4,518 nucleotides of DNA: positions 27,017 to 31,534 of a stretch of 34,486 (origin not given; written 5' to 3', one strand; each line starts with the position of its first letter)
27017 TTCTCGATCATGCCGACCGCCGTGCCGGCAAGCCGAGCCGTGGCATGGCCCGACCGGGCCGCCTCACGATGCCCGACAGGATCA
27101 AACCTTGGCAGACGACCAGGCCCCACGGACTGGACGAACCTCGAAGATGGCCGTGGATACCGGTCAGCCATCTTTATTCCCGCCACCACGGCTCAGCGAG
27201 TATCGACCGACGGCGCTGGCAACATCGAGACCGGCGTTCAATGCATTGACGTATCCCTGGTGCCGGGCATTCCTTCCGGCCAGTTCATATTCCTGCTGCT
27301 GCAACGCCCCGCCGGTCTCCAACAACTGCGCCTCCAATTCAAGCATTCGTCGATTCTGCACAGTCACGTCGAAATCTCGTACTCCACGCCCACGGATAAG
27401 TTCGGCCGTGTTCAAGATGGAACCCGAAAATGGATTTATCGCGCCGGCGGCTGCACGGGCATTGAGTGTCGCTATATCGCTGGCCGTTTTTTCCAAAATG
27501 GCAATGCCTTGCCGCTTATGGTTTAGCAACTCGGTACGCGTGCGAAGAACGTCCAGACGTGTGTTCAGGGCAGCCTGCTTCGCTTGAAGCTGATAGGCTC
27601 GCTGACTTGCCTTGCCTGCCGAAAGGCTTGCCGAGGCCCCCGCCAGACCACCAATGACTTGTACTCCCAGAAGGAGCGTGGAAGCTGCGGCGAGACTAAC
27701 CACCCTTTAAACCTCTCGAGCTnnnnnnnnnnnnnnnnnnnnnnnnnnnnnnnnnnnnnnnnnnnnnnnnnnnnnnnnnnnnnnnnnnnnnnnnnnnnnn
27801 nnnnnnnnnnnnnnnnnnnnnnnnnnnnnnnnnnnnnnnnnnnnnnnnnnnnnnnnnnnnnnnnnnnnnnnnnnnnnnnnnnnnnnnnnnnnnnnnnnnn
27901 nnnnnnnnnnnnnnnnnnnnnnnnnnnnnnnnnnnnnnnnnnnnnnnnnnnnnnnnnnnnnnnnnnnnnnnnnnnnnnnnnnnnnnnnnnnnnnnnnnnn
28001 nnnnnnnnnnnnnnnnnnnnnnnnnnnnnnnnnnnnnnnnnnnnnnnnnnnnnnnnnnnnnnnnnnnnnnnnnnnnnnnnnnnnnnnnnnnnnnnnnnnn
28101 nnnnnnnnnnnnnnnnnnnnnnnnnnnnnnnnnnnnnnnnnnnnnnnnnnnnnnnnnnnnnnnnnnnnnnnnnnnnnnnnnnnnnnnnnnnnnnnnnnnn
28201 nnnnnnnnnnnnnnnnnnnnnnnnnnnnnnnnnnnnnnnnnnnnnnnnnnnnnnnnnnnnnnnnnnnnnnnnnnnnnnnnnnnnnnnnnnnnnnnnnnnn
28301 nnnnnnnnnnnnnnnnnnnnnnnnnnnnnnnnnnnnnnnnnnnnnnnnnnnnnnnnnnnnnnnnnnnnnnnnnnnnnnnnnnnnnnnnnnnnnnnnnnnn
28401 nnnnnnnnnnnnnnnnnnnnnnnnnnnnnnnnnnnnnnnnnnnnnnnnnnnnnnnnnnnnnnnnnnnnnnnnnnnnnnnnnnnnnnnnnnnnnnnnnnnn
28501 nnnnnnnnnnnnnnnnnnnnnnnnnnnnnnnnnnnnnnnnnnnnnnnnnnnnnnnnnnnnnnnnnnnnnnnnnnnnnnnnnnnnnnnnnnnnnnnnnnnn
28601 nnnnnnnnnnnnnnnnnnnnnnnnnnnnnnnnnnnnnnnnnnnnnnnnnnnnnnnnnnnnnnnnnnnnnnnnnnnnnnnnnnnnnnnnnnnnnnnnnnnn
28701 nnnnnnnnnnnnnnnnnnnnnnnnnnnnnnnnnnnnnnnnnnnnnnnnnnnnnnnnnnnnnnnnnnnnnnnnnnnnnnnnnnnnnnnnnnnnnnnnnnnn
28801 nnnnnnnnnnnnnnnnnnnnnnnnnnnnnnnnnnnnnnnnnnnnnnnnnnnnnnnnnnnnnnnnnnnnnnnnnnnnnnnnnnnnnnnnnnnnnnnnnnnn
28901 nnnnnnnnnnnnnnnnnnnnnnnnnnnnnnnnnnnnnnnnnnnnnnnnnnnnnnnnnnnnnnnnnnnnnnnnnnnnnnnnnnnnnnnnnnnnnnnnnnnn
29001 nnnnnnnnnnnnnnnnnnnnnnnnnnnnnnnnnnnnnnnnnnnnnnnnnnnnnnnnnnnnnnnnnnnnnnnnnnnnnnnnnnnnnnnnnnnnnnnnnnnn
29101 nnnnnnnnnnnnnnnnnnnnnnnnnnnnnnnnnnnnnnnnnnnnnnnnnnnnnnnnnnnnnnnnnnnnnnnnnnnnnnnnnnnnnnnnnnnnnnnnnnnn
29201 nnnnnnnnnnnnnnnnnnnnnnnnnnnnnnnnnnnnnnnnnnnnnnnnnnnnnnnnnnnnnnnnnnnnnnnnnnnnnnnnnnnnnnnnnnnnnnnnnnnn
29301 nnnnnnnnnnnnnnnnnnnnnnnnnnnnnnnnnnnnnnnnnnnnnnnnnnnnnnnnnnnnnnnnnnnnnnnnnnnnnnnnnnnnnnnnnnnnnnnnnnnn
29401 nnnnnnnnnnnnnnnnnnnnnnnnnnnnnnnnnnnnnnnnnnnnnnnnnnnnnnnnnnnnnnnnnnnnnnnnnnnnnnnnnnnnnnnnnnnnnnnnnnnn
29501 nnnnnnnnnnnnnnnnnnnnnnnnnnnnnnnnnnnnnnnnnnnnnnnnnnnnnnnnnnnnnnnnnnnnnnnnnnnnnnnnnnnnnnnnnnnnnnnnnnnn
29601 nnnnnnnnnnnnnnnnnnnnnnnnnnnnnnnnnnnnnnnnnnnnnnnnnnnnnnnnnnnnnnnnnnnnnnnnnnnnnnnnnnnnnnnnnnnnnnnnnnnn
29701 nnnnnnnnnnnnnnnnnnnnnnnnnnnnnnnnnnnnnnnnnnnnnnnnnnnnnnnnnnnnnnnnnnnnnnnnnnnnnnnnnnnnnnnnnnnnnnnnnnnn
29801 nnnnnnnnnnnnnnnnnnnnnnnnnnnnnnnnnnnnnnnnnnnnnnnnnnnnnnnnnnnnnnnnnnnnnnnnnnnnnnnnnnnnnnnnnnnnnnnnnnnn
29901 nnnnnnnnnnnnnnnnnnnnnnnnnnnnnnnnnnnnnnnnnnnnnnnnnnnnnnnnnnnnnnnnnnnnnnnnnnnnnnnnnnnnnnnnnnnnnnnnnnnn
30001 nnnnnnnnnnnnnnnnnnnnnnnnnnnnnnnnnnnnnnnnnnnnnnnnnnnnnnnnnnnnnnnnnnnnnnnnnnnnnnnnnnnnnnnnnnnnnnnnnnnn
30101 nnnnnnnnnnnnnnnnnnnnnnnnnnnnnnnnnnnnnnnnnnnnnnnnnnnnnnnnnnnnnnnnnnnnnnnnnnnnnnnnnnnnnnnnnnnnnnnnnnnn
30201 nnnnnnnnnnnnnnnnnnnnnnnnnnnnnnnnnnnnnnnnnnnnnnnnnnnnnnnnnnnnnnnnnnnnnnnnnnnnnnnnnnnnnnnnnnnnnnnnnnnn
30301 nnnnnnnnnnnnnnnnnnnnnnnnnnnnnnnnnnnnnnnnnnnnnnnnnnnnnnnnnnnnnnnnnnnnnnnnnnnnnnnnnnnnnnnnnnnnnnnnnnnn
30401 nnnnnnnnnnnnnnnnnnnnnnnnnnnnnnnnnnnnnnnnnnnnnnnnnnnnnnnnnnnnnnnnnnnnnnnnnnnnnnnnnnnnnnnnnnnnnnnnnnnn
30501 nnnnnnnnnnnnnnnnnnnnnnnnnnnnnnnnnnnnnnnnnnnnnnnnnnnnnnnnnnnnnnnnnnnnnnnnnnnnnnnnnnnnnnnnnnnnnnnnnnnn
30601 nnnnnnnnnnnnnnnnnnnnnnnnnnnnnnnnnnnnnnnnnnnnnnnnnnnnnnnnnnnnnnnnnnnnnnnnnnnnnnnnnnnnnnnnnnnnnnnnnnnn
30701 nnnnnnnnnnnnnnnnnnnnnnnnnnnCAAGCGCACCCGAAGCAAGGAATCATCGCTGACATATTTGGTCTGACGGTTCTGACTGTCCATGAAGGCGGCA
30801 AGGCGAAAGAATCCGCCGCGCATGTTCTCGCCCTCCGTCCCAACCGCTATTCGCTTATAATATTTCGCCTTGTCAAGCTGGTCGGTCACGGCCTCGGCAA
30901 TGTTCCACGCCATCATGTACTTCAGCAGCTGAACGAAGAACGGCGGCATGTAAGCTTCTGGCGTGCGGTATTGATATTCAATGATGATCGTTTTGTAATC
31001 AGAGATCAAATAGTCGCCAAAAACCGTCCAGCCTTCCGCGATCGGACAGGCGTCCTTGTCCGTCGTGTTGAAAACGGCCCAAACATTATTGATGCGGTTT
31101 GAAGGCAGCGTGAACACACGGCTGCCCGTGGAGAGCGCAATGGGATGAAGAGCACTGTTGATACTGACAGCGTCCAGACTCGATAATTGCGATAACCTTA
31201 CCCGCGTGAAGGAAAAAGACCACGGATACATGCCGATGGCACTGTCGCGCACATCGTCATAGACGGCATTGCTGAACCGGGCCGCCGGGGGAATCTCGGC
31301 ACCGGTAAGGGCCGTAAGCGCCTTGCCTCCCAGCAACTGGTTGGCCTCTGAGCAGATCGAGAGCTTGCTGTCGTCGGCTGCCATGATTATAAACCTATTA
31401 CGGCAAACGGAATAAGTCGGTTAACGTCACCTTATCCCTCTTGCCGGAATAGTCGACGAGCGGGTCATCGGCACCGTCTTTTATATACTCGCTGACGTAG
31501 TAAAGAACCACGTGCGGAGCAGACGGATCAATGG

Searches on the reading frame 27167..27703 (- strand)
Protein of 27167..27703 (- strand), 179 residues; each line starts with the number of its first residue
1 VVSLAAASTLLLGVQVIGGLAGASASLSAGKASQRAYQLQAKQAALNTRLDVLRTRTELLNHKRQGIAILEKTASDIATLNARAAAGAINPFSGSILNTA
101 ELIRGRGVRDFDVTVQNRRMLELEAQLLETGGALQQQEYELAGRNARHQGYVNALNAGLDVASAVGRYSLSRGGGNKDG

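Call 5: search_protein_families(library=pfam, proteins=[window:27167-27703:-], max_evalue=0.01)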
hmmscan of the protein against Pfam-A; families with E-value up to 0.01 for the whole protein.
window:27167-27703:- (179 aa): 0 families

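Call 6: search_protein_families(library=phrogs, proteins=[window:27167-27703:-], max_evalue=0.01)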
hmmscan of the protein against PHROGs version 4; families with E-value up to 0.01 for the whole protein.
window:27167-27703:- (179 aa): 0 families

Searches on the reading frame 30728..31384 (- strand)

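Call 5: search_protein_families(library=pfam, proteins=[window:30728-31384:-], max_evalue=0.01)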
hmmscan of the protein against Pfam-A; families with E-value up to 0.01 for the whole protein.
window:30728-31384:- (219 aa): 0 families

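Call 6: search_protein_families(library=phrogs, proteins=[window:30728-31384:-], max_evalue=0.01)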
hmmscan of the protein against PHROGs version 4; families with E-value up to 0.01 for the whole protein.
window:30728-31384:- (219 aa): 1 family
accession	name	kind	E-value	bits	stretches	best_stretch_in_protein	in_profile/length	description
phrog_394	-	tail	4.1e-17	63.3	1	6-218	3-188/190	tail protein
